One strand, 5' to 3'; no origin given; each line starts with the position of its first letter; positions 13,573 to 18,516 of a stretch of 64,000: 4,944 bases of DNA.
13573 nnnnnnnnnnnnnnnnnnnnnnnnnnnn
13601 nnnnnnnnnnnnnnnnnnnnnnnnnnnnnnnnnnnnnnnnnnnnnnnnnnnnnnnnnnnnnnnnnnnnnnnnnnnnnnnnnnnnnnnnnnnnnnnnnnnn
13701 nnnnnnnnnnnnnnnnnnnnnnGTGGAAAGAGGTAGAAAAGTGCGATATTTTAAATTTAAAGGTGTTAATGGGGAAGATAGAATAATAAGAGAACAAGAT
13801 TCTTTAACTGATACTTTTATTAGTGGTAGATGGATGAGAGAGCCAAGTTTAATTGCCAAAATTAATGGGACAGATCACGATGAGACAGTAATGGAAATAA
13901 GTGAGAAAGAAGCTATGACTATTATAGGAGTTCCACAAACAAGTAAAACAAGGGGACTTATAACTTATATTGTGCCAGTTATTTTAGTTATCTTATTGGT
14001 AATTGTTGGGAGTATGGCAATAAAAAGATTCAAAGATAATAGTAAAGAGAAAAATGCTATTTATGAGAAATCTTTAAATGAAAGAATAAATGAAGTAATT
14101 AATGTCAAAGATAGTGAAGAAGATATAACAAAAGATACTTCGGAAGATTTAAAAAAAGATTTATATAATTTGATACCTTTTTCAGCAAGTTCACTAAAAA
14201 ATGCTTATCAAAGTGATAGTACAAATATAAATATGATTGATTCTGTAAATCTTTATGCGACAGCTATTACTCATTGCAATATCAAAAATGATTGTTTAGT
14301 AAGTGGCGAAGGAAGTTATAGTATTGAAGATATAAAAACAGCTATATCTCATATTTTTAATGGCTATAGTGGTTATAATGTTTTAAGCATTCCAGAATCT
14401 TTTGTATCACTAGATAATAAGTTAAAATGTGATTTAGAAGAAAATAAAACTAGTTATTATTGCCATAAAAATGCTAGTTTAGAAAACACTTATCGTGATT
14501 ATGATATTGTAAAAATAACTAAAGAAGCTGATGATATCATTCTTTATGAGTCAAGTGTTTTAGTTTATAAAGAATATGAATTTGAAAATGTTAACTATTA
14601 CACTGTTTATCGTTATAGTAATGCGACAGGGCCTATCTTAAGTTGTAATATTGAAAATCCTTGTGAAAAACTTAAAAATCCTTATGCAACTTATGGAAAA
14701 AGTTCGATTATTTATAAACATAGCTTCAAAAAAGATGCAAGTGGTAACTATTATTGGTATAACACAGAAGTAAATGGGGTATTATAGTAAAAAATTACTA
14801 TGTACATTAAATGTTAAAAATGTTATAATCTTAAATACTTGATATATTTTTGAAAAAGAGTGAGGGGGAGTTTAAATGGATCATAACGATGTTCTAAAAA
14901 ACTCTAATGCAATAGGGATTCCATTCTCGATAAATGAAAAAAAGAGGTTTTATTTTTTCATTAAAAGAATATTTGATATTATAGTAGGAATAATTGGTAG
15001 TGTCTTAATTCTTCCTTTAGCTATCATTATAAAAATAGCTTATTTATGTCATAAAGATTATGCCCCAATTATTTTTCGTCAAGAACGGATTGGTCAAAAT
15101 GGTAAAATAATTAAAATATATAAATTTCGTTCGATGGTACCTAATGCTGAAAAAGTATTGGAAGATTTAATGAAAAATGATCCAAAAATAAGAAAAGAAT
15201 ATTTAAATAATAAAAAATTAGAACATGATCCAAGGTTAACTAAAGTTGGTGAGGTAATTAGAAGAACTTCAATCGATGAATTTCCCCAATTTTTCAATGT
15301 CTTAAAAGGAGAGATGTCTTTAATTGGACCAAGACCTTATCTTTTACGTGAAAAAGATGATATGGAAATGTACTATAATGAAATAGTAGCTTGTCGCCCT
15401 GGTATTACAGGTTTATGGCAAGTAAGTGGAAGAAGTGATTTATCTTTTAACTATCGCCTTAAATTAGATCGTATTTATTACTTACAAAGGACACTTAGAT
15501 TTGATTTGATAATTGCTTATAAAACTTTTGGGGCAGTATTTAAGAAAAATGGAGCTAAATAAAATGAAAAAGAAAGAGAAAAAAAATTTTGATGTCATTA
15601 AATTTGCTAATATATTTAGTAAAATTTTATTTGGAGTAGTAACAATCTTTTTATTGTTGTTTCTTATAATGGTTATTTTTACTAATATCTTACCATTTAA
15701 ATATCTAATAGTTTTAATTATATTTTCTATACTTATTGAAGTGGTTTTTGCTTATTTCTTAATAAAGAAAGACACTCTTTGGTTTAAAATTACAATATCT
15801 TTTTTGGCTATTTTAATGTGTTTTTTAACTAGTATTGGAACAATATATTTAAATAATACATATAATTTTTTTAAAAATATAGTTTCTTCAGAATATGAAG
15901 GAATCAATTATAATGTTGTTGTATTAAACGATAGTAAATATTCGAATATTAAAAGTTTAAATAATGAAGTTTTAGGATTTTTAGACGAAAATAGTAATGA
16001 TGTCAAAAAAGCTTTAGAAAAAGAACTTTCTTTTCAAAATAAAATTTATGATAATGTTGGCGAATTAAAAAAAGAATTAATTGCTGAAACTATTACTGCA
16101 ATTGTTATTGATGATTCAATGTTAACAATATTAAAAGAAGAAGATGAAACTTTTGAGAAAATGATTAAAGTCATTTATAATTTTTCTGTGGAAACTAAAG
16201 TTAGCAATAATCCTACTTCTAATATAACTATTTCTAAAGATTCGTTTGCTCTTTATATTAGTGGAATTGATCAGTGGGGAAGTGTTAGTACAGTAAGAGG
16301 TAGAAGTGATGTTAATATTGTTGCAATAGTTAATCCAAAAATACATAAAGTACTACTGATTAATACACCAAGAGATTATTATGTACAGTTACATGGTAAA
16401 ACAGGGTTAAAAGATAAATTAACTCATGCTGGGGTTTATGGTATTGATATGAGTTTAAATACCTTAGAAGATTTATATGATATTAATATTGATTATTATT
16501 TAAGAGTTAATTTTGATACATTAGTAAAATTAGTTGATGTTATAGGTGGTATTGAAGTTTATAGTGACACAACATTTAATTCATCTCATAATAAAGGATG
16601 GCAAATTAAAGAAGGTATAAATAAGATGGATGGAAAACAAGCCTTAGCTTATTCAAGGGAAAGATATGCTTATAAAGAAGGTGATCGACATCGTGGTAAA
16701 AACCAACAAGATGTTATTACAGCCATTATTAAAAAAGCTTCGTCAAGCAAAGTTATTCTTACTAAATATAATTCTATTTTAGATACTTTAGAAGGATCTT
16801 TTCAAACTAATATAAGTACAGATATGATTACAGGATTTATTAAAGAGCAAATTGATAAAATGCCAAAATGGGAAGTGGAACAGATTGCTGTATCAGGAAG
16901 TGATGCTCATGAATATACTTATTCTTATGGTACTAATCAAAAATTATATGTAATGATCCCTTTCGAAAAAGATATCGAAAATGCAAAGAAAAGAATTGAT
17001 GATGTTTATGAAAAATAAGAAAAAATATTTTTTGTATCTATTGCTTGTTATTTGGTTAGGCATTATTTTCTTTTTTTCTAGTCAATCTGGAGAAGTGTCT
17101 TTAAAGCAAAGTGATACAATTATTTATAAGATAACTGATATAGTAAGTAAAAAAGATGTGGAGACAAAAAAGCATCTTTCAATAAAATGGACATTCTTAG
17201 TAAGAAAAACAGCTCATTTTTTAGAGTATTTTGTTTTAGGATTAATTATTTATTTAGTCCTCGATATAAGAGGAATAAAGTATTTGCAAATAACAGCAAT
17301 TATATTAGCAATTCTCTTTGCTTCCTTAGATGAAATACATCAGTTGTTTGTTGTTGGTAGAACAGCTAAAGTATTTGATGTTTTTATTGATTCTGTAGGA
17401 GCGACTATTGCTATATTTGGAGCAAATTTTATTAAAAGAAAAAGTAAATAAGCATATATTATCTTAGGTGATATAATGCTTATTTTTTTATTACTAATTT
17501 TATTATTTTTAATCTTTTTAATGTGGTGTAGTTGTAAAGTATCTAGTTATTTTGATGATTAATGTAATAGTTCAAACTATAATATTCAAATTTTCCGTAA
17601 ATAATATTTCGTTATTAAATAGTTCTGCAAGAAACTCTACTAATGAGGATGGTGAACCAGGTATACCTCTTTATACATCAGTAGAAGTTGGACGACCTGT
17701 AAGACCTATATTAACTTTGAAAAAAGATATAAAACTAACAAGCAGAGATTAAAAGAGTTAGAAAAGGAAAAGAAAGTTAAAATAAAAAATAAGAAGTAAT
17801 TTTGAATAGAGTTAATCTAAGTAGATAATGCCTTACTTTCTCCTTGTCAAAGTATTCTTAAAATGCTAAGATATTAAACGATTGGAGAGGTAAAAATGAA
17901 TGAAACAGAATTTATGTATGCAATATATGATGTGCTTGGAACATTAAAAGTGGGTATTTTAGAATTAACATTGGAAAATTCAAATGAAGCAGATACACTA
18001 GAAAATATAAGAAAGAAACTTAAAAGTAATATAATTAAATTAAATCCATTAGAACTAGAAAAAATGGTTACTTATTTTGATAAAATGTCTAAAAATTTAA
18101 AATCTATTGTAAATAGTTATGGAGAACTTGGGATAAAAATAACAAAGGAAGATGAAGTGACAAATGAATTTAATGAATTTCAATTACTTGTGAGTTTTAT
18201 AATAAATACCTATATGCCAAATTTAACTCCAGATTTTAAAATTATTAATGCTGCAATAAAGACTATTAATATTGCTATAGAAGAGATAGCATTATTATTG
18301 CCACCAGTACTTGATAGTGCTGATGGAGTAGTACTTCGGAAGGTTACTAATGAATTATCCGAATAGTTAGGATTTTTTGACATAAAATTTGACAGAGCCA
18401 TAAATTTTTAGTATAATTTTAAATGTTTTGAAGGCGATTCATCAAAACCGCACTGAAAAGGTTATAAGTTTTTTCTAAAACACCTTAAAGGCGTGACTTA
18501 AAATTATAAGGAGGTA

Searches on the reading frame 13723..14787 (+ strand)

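Call 41: search_protein_families(library=pfam, proteins=[window:13723-14787:+], max_evalue=0.01)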
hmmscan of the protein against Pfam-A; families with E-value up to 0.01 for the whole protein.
window:13723-14787:+ (354 aa): 1 family
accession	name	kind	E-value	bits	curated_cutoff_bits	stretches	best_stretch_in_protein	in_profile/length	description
PF11857.13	DUF3377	-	0.0056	17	26.5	0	61-118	10-68/72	Domain of unknown function (DUF3377)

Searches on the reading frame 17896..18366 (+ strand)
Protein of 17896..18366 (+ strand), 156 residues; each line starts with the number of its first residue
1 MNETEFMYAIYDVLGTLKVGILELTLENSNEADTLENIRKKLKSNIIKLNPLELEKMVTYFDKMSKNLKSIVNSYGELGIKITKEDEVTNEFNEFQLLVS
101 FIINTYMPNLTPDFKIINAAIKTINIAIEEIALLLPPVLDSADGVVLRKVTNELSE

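Call 41: search_protein_families(library=pfam, proteins=[window:17896-18366:+], max_evalue=0.01)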
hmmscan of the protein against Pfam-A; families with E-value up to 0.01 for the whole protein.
window:17896-18366:+ (156 aa): 1 family
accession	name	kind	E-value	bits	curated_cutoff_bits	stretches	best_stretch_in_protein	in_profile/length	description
PF10635.14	DisA-linker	-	0.0054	17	25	1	32-63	15-46/142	DisA bacterial checkpoint controller linker region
